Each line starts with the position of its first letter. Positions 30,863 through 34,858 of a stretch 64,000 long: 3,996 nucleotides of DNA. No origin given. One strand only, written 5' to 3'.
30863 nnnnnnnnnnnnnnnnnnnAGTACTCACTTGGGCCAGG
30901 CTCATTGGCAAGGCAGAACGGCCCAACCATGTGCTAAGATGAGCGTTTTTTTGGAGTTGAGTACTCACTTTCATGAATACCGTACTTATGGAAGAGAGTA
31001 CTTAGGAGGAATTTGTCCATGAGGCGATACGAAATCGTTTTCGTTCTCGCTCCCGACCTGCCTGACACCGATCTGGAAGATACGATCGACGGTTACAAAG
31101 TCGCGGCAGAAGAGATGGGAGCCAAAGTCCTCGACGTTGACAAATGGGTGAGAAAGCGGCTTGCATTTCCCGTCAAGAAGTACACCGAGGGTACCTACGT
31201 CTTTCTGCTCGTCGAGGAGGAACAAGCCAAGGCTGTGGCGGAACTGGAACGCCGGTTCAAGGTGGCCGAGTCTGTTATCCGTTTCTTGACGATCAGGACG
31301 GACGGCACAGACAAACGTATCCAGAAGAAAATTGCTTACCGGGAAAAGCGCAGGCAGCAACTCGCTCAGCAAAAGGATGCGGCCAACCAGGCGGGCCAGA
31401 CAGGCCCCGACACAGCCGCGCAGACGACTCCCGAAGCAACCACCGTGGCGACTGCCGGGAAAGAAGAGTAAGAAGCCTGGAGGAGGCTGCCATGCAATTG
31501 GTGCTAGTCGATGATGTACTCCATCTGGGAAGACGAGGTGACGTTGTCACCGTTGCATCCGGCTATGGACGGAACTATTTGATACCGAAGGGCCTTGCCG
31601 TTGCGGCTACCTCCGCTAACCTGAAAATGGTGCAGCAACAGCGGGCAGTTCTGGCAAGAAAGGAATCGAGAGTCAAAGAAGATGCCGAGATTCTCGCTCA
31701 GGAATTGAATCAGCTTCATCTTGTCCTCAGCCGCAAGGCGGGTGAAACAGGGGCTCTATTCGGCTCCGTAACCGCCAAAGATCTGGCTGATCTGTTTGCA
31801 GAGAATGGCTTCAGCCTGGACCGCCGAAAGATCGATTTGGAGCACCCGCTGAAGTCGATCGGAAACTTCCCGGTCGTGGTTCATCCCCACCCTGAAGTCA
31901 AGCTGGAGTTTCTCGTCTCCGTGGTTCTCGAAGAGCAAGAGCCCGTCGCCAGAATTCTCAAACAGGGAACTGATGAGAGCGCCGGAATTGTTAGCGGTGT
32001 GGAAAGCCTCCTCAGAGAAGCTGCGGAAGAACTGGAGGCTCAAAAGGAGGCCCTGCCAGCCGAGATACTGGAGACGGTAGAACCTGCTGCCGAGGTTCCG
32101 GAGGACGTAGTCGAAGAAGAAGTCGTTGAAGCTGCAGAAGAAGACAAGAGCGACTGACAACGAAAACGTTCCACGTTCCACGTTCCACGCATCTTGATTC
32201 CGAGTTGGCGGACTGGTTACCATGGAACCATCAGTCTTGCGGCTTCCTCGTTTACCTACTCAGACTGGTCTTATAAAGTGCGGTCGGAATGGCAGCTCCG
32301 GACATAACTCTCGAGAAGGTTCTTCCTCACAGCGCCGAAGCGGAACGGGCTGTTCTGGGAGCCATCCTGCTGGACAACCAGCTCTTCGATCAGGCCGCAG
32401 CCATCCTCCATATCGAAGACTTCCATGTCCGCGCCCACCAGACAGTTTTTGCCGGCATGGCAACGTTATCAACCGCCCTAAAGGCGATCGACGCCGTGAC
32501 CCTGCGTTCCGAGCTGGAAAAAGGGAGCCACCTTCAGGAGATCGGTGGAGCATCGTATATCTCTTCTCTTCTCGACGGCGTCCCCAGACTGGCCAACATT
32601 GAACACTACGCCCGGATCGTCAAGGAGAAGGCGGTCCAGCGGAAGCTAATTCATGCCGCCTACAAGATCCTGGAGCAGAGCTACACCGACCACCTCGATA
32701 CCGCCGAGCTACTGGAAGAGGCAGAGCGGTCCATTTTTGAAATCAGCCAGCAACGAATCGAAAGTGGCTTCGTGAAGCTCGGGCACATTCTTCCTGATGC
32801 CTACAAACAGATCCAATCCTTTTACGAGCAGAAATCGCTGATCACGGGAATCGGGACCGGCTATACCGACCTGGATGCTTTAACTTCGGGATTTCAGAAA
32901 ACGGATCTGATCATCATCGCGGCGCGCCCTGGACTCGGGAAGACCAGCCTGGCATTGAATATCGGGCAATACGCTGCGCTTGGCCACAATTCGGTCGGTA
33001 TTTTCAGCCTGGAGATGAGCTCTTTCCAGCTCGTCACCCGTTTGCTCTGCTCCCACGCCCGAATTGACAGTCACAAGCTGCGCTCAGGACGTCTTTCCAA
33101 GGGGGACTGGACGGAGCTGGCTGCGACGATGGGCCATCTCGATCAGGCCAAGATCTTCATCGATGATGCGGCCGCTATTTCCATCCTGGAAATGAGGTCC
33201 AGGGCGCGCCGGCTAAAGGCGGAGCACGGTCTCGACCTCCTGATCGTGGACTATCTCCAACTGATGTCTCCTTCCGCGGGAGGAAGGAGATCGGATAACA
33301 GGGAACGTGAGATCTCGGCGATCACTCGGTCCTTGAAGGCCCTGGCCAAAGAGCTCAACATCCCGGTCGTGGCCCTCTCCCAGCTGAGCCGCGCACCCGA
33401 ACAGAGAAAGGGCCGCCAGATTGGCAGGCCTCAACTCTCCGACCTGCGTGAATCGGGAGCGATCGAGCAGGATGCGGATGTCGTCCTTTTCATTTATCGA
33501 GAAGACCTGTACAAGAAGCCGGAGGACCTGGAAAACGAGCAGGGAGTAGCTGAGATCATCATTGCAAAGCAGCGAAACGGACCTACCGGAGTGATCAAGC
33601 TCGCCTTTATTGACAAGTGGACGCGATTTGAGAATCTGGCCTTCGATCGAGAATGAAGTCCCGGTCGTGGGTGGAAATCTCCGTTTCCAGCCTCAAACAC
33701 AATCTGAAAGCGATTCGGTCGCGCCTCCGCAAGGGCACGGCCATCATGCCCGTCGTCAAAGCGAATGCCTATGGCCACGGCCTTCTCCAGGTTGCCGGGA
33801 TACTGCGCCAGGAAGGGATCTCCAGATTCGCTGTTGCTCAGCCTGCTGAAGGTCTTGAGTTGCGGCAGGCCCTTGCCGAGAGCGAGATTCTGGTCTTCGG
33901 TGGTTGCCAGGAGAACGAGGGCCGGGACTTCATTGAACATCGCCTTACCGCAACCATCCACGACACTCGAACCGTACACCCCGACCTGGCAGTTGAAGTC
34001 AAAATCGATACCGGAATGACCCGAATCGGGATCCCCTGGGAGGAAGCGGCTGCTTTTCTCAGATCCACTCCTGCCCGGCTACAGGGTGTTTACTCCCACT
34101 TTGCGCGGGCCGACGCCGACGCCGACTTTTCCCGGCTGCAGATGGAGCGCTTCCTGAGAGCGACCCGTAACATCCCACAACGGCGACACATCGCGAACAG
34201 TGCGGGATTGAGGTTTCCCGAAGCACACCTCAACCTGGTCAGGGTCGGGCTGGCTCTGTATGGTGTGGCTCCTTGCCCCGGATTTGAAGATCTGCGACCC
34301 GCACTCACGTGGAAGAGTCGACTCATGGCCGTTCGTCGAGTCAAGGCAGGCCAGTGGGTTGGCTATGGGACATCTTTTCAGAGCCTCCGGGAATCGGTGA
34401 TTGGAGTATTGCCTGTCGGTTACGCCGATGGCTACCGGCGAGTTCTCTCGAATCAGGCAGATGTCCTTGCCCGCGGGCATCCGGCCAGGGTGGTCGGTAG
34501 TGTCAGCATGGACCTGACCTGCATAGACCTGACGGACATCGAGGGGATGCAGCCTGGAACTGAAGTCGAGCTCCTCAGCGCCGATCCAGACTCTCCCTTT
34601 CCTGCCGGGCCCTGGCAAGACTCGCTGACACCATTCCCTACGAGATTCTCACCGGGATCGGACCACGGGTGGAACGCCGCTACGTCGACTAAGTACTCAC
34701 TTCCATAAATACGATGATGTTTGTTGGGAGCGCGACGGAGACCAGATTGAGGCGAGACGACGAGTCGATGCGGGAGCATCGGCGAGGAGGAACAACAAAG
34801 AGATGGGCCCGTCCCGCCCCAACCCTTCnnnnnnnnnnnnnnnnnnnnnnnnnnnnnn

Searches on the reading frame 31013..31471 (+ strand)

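Call 15: search_protein_families(library=ncbifam, proteins=[window:31013-31471:+])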
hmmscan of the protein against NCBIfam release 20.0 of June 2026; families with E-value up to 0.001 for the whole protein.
window:31013-31471:+ (152 aa): 1 family
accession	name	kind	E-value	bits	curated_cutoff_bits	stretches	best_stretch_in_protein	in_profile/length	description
TIGR00166.1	S6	equivalog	7.8e-18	64.5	42.9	1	3-97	1-94/95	30S ribosomal protein S6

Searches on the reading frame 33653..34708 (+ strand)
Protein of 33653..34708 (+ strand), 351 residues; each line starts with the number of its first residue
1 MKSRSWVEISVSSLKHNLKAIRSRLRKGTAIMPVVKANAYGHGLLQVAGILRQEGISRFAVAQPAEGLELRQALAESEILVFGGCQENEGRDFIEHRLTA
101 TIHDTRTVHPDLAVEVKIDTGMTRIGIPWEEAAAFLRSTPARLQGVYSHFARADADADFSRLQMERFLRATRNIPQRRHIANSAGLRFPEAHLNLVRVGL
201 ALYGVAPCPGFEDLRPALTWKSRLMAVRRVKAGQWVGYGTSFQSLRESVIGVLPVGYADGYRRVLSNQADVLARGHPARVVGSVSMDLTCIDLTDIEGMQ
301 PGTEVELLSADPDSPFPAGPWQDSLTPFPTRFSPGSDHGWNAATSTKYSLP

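Call 15: search_protein_families(library=ncbifam, proteins=[window:33653-34708:+])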
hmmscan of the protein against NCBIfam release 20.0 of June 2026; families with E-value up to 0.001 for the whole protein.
window:33653-34708:+ (351 aa): 9 families
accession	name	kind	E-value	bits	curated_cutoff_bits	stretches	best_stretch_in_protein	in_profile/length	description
TIGR00492.1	alr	equivalog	7.8e-86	288.3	168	1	5-311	3-336/369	alanine racemase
NF033131.1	vanT-G-Cterm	exception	1.5e-77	261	460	1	3-313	1-337/368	serine racemase VanT catalytic subunit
NF008897.0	PRK11930.1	equivalog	2.5e-64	217.7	804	1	6-309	461-788/822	bifunctional UDP-N-acetylmuramoyl-tripeptide:D-alanyl-D-alanine ligase/alanine racemase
NF002970.2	PRK03646.1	exception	1.2e-50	172.6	600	1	8-308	8-323/356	catabolic alanine racemase DadX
NF033132.1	vanT-CELN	equivalog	3.1e-46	158.1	900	1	3-309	338-669/697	membrane-bound serine racemase VanT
NF000791.0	PRK00053.2-2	equivalog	4e-43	147.9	218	1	6-292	3-301/340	alanine racemase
NF009879.0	PRK13340.1-4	subfamily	7.5e-41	140.3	434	1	2-309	39-369/406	alanine racemase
NF000792.0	PRK00053.2-3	equivalog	1.5e-40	139.5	384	1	6-306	5-324/360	alanine racemase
NF033133.1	vanT-L-cat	exception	2.3e-36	125.8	750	1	2-308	5-336/366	serine racemase VanT-L catalytic subunit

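Call 80: find_homologous_proteins(query=window:33653-34585:+, max_evalue=1e-60)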
Query window:33653-34585:+ (311 aa): 111 proteins with E <= 1e-60 among 8000 candidates.
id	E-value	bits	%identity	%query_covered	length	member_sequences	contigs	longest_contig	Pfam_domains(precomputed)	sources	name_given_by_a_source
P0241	1.1e-202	690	100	100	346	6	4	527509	PF00842.28,PF01168.27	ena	-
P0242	8.0e-198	673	98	100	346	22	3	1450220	PF00842.28,PF01168.27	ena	-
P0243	1.4e-184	630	90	100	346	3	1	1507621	PF00842.28,PF01168.27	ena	-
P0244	1.8e-168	577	83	100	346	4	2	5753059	PF00842.28,PF01168.27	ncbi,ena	-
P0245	8.7e-168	575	84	100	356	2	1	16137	PF00842.28,PF01168.27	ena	-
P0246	8.8e-168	575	84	100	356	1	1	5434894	PF00842.28,PF01168.27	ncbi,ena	-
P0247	1.2e-167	574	84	100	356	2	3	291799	PF00842.28,PF01168.27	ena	-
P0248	5.3e-166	569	83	99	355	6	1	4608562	PF00842.28,PF01168.27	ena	-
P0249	7.6e-159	546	80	100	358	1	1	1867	PF00842.28,PF01168.27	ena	-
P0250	2.1e-140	485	71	100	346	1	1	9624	PF00842.28,PF01168.27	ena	-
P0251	5.8e-129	447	64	100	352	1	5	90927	PF00842.28,PF01168.27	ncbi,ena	-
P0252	1.4e-128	446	64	100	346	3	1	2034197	PF00842.28,PF01168.27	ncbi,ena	-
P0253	8.5e-125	434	63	100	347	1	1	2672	PF00842.28,PF01168.27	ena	-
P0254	2.1e-124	432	63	100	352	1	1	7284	PF00842.28,PF01168.27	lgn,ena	-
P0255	1.6e-118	413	59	99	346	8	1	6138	PF00842.28,PF01168.27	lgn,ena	-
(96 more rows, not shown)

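Call 81: find_encoding_contigs(protein=P0241, flank=700, max_places=3)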
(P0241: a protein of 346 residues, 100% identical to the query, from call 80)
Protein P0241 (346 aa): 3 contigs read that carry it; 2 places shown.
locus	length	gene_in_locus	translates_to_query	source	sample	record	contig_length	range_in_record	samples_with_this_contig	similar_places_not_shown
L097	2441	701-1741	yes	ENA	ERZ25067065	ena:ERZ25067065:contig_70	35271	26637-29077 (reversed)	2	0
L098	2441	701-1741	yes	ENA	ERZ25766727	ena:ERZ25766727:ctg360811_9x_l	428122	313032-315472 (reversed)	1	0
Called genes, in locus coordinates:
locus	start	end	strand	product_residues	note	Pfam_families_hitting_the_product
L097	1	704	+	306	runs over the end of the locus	PF03796:DnaB_C, PF13481:AAA_25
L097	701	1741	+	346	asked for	PF01168:Ala_racemase_N, PF00842:Ala_racemase_C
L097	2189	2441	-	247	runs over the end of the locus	-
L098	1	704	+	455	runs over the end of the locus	PF00772:DnaB, PF13481:AAA_25, PF03796:DnaB_C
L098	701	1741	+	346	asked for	PF01168:Ala_racemase_N, PF00842:Ala_racemase_C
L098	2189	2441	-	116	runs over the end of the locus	-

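Call 82: find_encoding_contigs(protein=P0243, flank=700, max_places=2)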
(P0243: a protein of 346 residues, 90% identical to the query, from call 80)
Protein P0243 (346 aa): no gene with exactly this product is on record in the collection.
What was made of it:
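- Tried and rejected: Not on record (call 82).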

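Call 83: find_encoding_contigs(protein=P0244, flank=700, max_places=2)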
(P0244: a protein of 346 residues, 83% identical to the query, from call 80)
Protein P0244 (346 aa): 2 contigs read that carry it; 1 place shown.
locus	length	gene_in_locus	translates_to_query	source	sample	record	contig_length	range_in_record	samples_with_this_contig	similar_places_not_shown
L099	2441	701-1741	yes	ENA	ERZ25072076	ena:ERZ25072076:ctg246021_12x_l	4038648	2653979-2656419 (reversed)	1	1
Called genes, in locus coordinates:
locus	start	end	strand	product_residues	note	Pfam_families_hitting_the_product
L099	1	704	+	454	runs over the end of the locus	PF00772:DnaB, PF13481:AAA_25, PF03796:DnaB_C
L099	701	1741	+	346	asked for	PF01168:Ala_racemase_N, PF00842:Ala_racemase_C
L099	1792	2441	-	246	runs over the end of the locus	-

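Call 84: find_encoding_contigs(protein=P0246, flank=700, max_places=2)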
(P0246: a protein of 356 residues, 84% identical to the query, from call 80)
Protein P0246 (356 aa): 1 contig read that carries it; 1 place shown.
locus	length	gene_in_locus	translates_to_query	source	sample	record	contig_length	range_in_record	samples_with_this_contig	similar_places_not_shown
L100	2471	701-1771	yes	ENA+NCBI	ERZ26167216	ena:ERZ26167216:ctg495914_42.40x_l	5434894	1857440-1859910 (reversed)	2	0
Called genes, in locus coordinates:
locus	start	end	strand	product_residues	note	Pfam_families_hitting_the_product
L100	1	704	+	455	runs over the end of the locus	PF00772:DnaB, PF13481:AAA_25, PF03796:DnaB_C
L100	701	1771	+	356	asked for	PF01168:Ala_racemase_N, PF00842:Ala_racemase_C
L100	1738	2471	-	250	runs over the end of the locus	-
